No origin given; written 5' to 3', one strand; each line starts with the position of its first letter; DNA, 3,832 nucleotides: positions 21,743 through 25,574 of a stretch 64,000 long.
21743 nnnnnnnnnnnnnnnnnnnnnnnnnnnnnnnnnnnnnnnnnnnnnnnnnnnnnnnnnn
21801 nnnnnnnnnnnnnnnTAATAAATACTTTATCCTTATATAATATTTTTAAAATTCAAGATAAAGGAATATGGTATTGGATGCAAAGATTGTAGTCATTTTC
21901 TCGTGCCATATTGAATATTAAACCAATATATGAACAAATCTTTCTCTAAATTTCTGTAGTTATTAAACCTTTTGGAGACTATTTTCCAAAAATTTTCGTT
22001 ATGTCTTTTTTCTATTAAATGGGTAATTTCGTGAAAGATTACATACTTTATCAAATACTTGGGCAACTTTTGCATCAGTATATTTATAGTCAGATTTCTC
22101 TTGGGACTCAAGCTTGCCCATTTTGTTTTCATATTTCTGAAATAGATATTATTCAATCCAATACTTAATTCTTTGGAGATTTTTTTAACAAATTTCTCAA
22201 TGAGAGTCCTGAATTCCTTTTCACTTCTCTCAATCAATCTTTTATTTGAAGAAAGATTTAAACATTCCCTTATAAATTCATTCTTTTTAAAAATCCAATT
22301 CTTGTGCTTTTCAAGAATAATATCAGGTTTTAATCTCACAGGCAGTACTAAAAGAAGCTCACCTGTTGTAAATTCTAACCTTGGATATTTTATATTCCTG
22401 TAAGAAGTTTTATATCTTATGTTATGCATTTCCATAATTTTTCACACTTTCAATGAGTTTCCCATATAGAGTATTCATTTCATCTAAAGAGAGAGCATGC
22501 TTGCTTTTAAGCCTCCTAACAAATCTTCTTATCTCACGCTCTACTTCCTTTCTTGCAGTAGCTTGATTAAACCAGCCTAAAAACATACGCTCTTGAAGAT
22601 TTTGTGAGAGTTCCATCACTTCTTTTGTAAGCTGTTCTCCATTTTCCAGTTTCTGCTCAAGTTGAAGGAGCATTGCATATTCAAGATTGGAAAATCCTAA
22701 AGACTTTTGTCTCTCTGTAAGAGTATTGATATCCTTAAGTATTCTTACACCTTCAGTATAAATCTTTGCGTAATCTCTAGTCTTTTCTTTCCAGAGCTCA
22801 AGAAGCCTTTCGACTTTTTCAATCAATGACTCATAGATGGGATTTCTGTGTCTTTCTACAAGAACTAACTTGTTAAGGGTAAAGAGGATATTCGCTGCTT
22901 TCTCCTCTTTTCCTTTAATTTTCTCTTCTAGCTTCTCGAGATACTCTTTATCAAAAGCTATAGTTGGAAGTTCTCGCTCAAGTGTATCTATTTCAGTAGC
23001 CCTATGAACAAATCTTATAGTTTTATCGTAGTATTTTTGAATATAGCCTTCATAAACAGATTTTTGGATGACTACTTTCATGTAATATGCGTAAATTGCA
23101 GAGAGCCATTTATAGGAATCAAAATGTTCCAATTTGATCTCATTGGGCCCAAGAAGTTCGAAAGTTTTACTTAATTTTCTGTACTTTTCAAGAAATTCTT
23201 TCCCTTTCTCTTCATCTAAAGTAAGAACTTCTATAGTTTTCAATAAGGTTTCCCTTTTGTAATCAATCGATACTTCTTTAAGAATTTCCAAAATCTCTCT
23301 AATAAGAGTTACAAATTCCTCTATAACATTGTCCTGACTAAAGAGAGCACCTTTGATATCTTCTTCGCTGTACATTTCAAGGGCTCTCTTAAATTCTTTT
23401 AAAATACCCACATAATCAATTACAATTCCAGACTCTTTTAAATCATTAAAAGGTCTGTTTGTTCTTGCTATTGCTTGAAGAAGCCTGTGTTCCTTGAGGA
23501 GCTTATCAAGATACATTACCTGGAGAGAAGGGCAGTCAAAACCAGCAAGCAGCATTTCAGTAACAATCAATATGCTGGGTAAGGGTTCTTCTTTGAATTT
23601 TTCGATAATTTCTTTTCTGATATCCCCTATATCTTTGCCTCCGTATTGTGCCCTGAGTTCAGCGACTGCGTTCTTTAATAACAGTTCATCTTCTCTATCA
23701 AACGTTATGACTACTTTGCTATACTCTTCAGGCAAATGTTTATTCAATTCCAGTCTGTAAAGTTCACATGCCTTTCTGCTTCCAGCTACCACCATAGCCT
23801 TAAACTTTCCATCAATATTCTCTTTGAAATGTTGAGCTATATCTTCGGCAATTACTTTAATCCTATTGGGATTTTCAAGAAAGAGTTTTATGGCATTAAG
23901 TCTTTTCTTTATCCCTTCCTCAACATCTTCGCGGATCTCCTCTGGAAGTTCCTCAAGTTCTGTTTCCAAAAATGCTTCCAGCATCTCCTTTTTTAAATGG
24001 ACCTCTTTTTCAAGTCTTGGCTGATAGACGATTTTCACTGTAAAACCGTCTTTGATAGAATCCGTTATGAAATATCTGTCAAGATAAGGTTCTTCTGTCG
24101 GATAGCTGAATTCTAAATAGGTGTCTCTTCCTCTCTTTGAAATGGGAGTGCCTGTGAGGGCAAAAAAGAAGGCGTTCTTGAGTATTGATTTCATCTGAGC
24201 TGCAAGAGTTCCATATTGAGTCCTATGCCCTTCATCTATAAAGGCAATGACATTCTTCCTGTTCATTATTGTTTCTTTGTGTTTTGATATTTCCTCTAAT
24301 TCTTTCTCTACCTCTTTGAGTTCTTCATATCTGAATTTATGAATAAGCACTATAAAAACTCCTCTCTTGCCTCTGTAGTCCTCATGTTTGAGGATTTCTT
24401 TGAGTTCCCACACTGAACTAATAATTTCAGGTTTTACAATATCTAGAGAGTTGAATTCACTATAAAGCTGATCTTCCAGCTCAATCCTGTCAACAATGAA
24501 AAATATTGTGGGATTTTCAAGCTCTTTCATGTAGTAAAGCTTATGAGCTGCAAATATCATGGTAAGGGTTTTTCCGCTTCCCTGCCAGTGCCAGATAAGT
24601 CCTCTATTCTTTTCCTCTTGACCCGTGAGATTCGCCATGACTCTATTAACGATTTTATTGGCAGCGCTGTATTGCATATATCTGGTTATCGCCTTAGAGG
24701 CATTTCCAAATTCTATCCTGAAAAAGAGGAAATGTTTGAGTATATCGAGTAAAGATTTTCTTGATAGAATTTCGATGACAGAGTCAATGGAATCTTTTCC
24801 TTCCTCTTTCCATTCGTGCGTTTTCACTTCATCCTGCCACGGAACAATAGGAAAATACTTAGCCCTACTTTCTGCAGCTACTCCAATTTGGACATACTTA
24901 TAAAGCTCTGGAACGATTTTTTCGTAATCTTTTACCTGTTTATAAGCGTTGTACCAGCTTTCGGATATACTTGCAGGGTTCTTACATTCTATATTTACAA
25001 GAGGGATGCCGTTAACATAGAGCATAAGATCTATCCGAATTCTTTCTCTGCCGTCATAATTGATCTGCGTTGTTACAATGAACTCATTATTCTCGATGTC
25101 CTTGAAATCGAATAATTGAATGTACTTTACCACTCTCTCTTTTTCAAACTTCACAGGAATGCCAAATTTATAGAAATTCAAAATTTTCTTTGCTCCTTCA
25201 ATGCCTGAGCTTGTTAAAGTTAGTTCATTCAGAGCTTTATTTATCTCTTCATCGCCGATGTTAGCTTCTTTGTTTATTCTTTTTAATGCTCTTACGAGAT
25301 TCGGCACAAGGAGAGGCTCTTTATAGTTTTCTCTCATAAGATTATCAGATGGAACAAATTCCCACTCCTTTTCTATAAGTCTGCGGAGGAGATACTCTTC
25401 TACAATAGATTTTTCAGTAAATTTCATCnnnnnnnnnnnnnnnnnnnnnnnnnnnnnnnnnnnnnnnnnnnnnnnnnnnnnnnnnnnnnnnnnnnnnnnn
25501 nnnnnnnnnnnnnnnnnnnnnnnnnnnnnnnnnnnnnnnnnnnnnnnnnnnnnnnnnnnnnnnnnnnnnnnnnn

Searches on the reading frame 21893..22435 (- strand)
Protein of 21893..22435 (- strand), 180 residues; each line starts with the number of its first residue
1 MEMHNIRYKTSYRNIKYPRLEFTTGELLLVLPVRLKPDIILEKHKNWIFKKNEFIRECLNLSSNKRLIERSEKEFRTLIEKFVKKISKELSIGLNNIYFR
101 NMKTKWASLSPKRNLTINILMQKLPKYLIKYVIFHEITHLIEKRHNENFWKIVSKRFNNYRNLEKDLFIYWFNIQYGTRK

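Call 3: search_protein_families(library=pfam, proteins=[window:21893-22435:-], max_evalue=0.01)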
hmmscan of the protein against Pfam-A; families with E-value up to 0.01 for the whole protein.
window:21893-22435:- (180 aa): 2 families
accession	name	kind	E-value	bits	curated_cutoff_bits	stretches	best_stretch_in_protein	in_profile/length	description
PF01863.23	YgjP-like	-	6.2e-25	88.9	26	1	63-167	100-204/207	YgjP-like, metallopeptidase domain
PF08325.16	WLM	-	0.0018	18.8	26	1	126-160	80-114/190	WLM domain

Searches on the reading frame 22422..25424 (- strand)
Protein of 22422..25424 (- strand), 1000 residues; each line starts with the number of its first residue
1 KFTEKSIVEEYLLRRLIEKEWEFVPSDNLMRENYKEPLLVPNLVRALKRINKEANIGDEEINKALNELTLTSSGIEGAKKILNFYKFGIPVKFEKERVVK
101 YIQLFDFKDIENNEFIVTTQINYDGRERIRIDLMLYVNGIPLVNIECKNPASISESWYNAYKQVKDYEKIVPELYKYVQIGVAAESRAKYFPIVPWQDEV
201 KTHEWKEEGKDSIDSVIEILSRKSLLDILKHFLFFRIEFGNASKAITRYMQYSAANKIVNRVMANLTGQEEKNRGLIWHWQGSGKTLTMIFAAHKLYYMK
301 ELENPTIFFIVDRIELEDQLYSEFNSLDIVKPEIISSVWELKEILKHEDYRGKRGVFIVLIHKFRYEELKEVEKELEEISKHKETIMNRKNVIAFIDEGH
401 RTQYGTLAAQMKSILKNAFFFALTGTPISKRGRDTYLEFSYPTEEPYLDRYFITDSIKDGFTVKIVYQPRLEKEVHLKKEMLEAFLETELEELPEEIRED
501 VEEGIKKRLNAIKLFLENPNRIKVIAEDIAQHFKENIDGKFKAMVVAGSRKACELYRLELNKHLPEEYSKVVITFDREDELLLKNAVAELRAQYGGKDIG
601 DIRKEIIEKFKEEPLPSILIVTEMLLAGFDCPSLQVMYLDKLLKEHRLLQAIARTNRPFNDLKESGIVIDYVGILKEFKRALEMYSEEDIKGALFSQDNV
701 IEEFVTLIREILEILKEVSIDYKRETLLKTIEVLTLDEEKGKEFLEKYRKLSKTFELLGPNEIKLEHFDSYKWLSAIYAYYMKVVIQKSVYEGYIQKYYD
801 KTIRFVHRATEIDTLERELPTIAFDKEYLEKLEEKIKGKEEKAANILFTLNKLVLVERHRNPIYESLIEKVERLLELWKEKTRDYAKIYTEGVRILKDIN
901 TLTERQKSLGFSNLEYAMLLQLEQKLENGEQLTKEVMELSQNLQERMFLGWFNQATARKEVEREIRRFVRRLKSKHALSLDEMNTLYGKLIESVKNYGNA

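Call 31: search_protein_families(library=pfam, proteins=[window:22422-25424:-], max_evalue=0.001)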
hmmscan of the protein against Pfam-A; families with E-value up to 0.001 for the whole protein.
window:22422-25424:- (1000 aa): 6 families
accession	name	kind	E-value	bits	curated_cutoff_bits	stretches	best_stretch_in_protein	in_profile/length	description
PF18766.7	SWI2_SNF2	-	1.4e-57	195.4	26.7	1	251-495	2-217/221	SWI2/SNF2 ATPase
PF04313.20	HSDR_N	-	6.9e-34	117.9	25.1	1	2-198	2-196/198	Type I restriction enzyme R protein N terminus (HSDR_N)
PF04851.21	ResIII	-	1.2e-20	74.5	22.5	1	247-428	4-163/164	Type III restriction enzyme, res subunit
PF22679.2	T1R_D3-like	-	4.9e-19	69.7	27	1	589-671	72-156/158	Type I restriction enzyme subunit R domain 3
PF00176.29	SNF2-rel_dom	-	1.4e-05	24.8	24.9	1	271-436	16-172/290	SNF2-related domain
PF00270.35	DEAD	-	0.00023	21.4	26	1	282-428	24-161/167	DEAD/DEAH box helicase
